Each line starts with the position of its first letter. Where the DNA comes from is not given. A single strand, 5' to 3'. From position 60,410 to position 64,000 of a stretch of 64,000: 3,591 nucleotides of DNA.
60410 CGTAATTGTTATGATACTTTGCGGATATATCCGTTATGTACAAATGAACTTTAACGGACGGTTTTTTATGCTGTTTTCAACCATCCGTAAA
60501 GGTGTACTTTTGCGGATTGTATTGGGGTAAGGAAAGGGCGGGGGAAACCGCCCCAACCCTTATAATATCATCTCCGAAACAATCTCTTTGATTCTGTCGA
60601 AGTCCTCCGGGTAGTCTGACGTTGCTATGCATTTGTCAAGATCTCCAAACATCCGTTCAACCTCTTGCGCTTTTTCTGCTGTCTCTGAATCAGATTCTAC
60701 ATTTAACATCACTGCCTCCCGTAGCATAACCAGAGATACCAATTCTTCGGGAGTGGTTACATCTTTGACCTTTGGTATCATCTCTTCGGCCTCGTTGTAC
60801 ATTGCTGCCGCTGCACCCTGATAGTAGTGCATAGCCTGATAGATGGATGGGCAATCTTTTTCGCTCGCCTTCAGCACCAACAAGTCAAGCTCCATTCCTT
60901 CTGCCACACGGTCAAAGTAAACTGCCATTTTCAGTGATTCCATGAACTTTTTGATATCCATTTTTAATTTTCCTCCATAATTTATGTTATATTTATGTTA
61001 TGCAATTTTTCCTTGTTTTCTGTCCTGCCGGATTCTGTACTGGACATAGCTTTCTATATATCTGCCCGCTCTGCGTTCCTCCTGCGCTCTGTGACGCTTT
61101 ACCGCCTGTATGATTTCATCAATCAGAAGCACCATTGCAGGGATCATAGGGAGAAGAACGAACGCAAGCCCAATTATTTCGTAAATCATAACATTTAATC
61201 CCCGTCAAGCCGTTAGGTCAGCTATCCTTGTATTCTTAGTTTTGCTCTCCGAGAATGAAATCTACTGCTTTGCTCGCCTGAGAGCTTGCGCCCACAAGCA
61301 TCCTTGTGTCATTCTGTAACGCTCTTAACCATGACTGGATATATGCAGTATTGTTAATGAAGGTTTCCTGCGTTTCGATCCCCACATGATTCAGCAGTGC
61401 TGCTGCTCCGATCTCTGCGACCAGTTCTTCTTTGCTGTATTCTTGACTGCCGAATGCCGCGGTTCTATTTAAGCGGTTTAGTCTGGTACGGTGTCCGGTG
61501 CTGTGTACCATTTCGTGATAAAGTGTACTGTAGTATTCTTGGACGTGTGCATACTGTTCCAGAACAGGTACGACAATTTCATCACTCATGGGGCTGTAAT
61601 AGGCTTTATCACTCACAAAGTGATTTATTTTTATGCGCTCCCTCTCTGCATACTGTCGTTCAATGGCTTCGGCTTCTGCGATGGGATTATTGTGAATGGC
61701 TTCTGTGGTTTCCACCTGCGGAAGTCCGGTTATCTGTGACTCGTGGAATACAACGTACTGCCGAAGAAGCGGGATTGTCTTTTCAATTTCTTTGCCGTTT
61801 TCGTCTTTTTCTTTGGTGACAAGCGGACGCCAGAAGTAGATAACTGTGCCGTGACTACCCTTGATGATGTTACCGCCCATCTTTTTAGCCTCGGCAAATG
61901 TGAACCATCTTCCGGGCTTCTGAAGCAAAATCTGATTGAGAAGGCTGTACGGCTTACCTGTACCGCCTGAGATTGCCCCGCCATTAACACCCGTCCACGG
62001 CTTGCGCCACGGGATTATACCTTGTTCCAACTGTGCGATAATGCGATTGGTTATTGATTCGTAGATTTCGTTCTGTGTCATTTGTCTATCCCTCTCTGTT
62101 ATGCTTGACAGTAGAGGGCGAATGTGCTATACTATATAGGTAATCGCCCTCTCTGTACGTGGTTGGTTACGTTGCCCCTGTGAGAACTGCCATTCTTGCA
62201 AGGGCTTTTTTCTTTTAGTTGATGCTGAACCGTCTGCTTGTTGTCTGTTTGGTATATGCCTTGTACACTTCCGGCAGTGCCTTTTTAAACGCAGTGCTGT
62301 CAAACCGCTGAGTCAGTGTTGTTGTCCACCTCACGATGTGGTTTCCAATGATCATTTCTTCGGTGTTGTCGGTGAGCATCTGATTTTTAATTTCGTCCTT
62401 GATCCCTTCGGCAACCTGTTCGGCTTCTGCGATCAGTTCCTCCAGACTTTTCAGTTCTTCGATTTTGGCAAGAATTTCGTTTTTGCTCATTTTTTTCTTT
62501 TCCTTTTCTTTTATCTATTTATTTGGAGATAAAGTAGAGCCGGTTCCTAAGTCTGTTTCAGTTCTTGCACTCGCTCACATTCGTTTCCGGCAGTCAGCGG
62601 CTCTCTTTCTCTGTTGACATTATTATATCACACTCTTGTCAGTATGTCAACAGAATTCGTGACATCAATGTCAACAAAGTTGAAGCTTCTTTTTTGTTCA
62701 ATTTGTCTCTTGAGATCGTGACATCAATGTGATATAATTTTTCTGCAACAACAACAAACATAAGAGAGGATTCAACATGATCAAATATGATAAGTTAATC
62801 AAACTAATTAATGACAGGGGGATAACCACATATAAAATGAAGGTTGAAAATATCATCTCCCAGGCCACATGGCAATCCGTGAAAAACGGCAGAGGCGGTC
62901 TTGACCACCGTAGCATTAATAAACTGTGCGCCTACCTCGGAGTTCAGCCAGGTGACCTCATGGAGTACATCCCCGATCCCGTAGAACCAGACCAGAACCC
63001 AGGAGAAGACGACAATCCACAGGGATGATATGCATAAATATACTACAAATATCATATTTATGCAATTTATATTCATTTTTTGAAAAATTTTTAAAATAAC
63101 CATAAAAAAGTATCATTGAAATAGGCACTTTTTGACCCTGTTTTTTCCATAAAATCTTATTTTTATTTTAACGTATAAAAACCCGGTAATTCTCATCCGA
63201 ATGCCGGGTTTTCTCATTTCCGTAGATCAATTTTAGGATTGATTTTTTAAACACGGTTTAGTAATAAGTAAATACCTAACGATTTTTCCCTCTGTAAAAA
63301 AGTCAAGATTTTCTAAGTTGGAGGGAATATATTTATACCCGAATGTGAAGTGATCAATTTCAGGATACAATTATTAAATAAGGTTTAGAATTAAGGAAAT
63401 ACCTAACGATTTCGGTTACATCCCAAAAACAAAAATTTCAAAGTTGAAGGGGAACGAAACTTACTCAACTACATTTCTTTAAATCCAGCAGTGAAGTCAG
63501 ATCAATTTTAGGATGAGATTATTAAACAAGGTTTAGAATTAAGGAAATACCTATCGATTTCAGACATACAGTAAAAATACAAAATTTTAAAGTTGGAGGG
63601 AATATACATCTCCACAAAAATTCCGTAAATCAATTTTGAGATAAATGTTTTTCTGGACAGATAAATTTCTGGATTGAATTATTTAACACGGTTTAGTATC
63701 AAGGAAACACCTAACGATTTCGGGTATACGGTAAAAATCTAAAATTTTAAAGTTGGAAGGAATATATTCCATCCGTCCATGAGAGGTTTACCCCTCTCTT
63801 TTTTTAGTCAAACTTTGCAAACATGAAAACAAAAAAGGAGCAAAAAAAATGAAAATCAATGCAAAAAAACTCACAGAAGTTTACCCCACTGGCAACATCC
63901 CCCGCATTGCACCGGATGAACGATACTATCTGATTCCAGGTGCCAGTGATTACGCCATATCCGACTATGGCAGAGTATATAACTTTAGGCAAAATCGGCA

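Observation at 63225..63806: Four-unit ~130-nt tandem array between two plus-strand terminators in a mobile element: repeated ncRNA-like locus of no class I can name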

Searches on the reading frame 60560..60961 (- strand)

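Call 16: search_protein_families(library=pfam, proteins=[window:60560-60961:-], max_evalue=0.1)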
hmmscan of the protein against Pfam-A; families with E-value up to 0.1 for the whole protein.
window:60560-60961:- (133 aa): 0 families

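Call 17: search_protein_families(library=phrogs, proteins=[window:60560-60961:-], max_evalue=0.01)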
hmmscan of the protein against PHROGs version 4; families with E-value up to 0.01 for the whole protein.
window:60560-60961:- (133 aa): 1 family
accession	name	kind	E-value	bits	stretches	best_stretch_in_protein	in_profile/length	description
phrog_28110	-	unknown function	0.0052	17.6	1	16-69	50-103/165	-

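Call 108: search_protein_families(library=padloc, proteins=[window:60560-60961:-], max_evalue=0.01)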
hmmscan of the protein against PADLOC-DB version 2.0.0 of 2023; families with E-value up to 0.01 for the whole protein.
window:60560-60961:- (133 aa): 1 family
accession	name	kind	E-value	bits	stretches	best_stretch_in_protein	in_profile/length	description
PDLC00912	TGT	-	0.0026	14.9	1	51-115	15-79/280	TGT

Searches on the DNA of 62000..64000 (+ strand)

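Call 6: search_rna_families(source=window, start=62000, end=64000, threshold=evalue, max_evalue=10)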
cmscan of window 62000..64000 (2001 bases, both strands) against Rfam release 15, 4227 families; matches with E-value up to 10: 8.
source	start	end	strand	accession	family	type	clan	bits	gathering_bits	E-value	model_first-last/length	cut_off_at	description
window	62703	62802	+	RF01205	snR62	Gene; snRNA; snoRNA; CD-box;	CL00055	27.1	55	4.2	1-100/100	no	Small nucleolar RNA snR62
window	63132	63166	-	RF03055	RAGATH-30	Gene; sRNA;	-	20.1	59.5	0.79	1-59/59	no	RAGATH-30 RNA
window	63175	63253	-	RF02618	SSRC34_2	Gene; sRNA;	-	18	48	9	1-125/125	no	Streptococcus sRNA 34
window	62108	62158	+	RF03378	mir-7398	Gene; miRNA;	-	17.8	44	3.7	1-60/60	no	mir-7398 microRNA precursor family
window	63068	63221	+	RF02079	STnc180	Gene; sRNA;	-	15.3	50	6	1-208/208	no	Enterobacterial sRNA STnc180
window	63078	63148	+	RF01402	STnc150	Gene; sRNA;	-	14.8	60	3.1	191-263/267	no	STnc150 Hfq binding RNA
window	63733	63813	-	RF00619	U6atac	Gene; snRNA; splicing;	CL00009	12.8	33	3.5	1-126/126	no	U6atac minor spliceosomal RNA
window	62960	63149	-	RF01295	SCARNA7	Gene; snRNA; snoRNA; scaRNA;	-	10.8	65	6.6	1-330/330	no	Small Cajal body-specific RNA 7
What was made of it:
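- On Known structured RNA families (Rfam 15): The best hits in and around the array score 12-27 bits with E values above 0.7, far below the gathering scores (call 6).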

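Call 8: search_dna_similar(query=window:63170-63830:+, collection=phages, mode=distant, max_evalue=0.01)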
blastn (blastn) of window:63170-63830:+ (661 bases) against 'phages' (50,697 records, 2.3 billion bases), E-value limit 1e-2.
No match.

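Call 9: search_dna_similar(query=window:63170-63830:+, collection=plasmids, mode=distant, max_evalue=0.01)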
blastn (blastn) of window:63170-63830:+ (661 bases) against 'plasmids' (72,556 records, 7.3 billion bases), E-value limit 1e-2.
No match.

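Call 62: search_rna_families(sources=[L016, L018, L012], threshold=evalue, max_evalue=1)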
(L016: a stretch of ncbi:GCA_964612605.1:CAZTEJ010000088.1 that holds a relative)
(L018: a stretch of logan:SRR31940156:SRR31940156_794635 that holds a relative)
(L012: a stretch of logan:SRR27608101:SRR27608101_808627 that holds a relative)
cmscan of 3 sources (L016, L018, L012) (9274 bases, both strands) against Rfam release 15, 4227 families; matches with E-value up to 1: 1.
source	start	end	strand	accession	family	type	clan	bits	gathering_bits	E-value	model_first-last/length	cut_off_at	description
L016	3301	3390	-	RF00439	SNORD87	Gene; snRNA; snoRNA; CD-box;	-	23.5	50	0.66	1-85/85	no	Small nucleolar RNA SNORD87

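Call 63: search_rna_families(source=L013, start=8500, end=10100, threshold=evalue, max_evalue=1)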
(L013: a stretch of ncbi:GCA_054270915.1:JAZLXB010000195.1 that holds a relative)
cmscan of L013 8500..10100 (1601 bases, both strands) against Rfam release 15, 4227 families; matches with E-value up to 1: 0.
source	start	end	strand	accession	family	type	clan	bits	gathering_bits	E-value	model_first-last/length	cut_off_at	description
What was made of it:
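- On Known structured RNA families (Rfam 15): Relatives also give none (calls 62, 63).
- There is no Rfam hit (calls 6, 62, 63).
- Tried and rejected: Rfam E-value scans of the window region and of relatives gave nothing (calls 6, 62, 63).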

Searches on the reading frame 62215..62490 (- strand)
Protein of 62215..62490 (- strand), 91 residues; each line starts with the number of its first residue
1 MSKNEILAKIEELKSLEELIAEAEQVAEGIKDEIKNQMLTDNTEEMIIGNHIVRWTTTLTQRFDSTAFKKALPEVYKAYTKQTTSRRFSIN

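Call 16: search_protein_families(library=pfam, proteins=[window:62215-62490:-], max_evalue=0.1)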
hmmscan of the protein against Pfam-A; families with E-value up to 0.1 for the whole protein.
window:62215-62490:- (91 aa): 1 family
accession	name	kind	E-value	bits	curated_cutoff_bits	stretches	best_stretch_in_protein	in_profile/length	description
PF11577.13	NEMO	-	0.0088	16.5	23.2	1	12-73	4-59/68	NF-kappa-B essential modulator NEMO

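Call 17: search_protein_families(library=phrogs, proteins=[window:62215-62490:-], max_evalue=0.01)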
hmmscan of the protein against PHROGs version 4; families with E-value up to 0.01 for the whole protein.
window:62215-62490:- (91 aa): 4 families
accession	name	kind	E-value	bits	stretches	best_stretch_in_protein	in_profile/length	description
phrog_6244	-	unknown function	2.4e-14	54.7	1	3-90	14-105/107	-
phrog_434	-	DNA, RNA and nucleotide metabolism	7.2e-13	49.5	1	4-90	272-361/372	RecE-like recombination exonuclease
phrog_1956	-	unknown function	4.8e-12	46.9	1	5-90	6-90/93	-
phrog_34741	-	DNA, RNA and nucleotide metabolism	0.0013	19.9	1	28-77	13-62/81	endonuclease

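Call 108: search_protein_families(library=padloc, proteins=[window:62215-62490:-], max_evalue=0.01)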
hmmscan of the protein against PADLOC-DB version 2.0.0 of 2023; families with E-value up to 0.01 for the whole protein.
window:62215-62490:- (91 aa): 1 family
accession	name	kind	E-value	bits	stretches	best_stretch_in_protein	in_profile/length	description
PDLC00124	GajB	-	1.5e-05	21.7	1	22-86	423-483/738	UrvD helicase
